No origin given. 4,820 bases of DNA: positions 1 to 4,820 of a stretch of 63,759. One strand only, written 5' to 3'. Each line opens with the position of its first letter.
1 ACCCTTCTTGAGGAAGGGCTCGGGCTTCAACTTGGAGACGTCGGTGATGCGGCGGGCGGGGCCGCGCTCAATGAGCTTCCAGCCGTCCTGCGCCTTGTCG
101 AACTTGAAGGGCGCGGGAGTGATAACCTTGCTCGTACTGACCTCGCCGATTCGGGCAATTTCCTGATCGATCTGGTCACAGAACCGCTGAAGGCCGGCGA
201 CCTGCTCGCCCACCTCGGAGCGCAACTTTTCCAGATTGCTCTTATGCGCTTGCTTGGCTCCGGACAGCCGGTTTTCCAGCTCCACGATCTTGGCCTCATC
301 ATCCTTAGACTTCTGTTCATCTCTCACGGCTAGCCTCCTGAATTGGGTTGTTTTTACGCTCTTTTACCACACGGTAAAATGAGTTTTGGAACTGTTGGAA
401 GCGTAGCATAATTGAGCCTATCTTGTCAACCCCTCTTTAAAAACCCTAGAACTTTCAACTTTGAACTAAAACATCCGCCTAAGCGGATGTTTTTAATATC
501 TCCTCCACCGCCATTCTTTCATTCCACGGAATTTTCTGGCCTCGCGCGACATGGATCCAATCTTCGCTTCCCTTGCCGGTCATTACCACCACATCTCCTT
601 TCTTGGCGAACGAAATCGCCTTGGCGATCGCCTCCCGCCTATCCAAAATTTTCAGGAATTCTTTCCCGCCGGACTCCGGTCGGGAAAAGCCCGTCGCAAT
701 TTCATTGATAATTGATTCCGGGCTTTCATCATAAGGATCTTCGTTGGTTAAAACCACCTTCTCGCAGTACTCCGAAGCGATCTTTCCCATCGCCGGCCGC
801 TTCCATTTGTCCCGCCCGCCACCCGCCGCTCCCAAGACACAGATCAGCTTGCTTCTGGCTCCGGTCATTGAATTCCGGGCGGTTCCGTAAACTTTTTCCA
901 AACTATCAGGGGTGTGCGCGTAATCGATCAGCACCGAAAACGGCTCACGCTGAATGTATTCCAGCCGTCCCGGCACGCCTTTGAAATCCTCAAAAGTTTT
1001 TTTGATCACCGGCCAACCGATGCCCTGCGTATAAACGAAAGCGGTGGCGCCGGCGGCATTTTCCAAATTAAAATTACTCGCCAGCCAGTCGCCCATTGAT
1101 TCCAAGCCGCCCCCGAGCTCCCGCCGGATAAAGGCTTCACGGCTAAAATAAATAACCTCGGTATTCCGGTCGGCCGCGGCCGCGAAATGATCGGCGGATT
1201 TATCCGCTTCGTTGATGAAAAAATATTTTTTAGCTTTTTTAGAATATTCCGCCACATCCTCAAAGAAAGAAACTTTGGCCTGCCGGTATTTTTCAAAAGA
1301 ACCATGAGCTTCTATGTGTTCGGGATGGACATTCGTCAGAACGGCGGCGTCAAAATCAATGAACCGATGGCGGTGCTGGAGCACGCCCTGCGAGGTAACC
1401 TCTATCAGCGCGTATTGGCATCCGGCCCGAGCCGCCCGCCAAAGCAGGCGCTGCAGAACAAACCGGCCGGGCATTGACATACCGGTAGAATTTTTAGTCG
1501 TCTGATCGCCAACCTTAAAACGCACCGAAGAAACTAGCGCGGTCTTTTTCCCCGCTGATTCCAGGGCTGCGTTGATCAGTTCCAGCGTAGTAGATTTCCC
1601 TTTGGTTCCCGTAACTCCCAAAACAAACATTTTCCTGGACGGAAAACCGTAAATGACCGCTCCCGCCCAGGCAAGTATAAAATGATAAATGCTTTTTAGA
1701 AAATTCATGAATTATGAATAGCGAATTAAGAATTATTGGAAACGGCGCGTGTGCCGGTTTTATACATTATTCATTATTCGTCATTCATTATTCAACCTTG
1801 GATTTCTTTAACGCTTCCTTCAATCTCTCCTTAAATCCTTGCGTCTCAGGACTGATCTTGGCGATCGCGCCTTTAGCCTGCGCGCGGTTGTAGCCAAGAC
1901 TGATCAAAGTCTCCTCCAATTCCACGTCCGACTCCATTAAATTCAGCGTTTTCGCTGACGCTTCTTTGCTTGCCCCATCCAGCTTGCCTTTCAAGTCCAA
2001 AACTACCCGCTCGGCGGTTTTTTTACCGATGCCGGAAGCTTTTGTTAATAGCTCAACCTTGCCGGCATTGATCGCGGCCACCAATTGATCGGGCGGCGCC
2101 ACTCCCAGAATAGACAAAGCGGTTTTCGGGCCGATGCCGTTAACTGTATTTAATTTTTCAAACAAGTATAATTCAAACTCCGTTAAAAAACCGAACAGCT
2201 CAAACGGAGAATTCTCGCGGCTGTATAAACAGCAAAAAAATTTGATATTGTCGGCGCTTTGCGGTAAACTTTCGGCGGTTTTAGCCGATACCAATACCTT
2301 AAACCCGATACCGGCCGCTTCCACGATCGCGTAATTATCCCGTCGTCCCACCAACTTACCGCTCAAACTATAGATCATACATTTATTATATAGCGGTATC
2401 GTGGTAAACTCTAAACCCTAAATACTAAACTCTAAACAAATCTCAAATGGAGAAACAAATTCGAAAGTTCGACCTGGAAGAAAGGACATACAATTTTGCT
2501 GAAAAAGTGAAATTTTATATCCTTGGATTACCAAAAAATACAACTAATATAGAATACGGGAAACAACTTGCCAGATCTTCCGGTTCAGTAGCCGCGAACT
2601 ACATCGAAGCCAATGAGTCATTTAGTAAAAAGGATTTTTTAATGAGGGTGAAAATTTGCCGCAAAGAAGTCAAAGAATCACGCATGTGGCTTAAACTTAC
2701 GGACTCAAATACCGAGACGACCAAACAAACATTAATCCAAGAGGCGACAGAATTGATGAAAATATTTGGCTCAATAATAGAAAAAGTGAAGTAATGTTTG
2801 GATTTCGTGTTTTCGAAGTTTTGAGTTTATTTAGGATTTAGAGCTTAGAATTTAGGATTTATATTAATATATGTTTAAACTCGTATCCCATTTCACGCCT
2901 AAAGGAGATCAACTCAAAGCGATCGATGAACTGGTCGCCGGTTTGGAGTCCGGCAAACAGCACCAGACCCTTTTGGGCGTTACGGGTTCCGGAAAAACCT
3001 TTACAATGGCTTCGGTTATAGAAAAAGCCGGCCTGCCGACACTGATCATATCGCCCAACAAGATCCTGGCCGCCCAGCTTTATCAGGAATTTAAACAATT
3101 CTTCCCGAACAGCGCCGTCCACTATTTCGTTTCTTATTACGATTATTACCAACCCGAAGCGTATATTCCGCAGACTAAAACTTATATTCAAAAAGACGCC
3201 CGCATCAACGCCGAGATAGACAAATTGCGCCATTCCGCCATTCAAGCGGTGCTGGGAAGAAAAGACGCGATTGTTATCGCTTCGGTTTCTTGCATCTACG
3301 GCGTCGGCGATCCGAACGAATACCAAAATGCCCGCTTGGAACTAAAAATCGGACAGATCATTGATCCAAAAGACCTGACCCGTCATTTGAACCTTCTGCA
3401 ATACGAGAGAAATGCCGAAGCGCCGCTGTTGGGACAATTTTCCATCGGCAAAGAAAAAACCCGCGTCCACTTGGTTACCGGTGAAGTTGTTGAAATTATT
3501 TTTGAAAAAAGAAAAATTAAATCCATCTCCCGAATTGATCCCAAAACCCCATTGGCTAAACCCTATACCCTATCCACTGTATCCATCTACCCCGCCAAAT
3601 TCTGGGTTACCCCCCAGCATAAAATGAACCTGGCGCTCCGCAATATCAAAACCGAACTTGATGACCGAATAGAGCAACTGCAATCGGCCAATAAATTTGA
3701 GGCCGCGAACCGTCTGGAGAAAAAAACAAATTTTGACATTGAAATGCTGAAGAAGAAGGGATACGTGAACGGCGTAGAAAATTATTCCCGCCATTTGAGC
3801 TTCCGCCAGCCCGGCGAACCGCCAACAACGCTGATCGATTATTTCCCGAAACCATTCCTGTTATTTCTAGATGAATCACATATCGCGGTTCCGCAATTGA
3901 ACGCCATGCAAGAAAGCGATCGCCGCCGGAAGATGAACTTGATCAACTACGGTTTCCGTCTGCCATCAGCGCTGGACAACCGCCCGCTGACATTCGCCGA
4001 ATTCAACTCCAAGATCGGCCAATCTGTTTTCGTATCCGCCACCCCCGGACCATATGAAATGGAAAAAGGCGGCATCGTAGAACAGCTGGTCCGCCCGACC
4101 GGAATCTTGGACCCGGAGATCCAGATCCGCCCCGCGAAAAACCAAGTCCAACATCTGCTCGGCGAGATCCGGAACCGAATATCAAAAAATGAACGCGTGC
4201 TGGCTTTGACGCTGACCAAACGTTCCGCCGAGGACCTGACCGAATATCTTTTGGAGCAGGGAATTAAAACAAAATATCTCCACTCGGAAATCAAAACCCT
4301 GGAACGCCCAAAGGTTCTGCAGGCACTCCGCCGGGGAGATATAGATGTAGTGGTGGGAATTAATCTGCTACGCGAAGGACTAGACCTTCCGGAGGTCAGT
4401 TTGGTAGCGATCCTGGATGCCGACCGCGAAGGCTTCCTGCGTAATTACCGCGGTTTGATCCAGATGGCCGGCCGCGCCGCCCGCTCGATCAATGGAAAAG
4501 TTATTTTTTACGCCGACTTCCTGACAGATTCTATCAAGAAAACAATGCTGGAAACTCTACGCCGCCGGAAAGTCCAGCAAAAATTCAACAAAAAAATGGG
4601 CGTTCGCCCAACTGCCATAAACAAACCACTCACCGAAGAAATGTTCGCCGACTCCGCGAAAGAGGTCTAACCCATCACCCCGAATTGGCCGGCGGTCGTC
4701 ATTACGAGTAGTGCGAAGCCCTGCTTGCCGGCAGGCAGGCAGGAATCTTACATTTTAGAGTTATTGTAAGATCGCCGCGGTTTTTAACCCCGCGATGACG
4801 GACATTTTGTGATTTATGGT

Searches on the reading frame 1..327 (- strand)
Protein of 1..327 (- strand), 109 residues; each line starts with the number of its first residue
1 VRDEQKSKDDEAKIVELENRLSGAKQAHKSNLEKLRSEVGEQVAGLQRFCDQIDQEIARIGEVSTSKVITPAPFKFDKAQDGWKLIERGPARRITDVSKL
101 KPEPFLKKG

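Call 56: search_protein_families(library=padloc, proteins=[window:1-327:-], max_evalue=0.01)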
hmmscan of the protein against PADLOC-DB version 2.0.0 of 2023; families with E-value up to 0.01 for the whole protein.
window:1-327:- (109 aa): 0 families

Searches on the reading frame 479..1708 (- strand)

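Call 53: search_protein_families(library=pfam, proteins=[window:479-1708:-], max_evalue=0.001)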
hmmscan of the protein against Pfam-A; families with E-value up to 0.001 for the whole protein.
window:479-1708:- (409 aa): 2 families
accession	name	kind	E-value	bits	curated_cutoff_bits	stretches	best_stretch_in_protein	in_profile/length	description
PF08245.18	Mur_ligase_M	-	2.3e-30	106.5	24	1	32-193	1-150/200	Mur ligase middle domain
PF02875.26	Mur_ligase_C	-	1.2e-29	104.2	28.4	1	247-380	1-127/127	Mur ligase, glutamate ligase domain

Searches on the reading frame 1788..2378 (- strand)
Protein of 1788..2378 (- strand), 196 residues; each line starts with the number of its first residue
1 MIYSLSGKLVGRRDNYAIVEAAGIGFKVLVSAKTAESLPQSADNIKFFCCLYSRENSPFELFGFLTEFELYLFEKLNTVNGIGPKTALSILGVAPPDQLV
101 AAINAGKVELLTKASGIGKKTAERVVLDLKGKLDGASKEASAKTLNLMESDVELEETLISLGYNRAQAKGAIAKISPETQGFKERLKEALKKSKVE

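Call 53: search_protein_families(library=pfam, proteins=[window:1788-2378:-], max_evalue=0.001)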
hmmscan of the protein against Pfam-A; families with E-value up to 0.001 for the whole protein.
window:1788-2378:- (196 aa): 6 families
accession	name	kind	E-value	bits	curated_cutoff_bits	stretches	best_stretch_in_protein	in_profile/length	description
PF14520.12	HHH_5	-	1.5e-13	51.4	27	1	73-130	1-56/57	Helix-hairpin-helix domain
PF01330.27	RuvA_N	-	1.6e-12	47.8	23.6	1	1-63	1-61/61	RuvA N terminal domain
PF00633.29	HHH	-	1.1e-08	35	24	0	103-126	5-28/30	Helix-hairpin-helix motif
PF07499.19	RuvA_C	-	5.6e-07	30.4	24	1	153-192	5-45/47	RuvA, C-terminal domain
PF21176.3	RecR_HhH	-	0.00015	21.9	27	0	109-129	6-26/45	RecR, helix-hairpin-helix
PF12836.13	HHH_3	-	0.00025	21.5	27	0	103-126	8-31/65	Helix-hairpin-helix motif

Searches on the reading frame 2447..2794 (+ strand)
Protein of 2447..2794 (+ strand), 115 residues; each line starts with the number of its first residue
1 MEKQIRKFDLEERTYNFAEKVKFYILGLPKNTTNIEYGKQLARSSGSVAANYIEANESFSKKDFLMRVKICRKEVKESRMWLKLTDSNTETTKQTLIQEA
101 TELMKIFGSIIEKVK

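Call 53: search_protein_families(library=pfam, proteins=[window:2447-2794:+], max_evalue=0.001)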
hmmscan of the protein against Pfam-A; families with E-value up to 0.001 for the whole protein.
window:2447-2794:+ (115 aa): 1 family
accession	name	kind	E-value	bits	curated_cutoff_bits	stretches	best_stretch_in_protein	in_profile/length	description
PF05635.17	23S_rRNA_IVP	-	6.5e-12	46.1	33.8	1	10-106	5-103/106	23S rRNA-intervening sequence protein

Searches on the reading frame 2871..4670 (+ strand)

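Call 53: search_protein_families(library=pfam, proteins=[window:2871-4670:+], max_evalue=0.001)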
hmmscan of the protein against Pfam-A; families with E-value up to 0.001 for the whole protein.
window:2871-4670:+ (599 aa): 6 families
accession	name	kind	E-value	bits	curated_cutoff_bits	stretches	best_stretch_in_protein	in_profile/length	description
PF00271.37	Helicase_C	-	3.5e-19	69.5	23.5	1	429-538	6-108/110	Helicase conserved C-terminal domain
PF12344.14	UvrB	-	1.4e-15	57.3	27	1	546-587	1-42/43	Ultra-violet resistance protein B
PF04851.21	ResIII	-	3.2e-11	43.9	22.5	1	10-84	4-83/164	Type III restriction enzyme, res subunit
PF17757.6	UvrB_inter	-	3.8e-08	33.8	22.9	1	156-243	1-89/91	UvrB interaction domain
PF00270.35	DEAD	-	6e-08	33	26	1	13-83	3-76/167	DEAD/DEAH box helicase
PF13604.12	AAA_30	-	7.8e-05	22.9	27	0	13-75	5-67/191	AAA domain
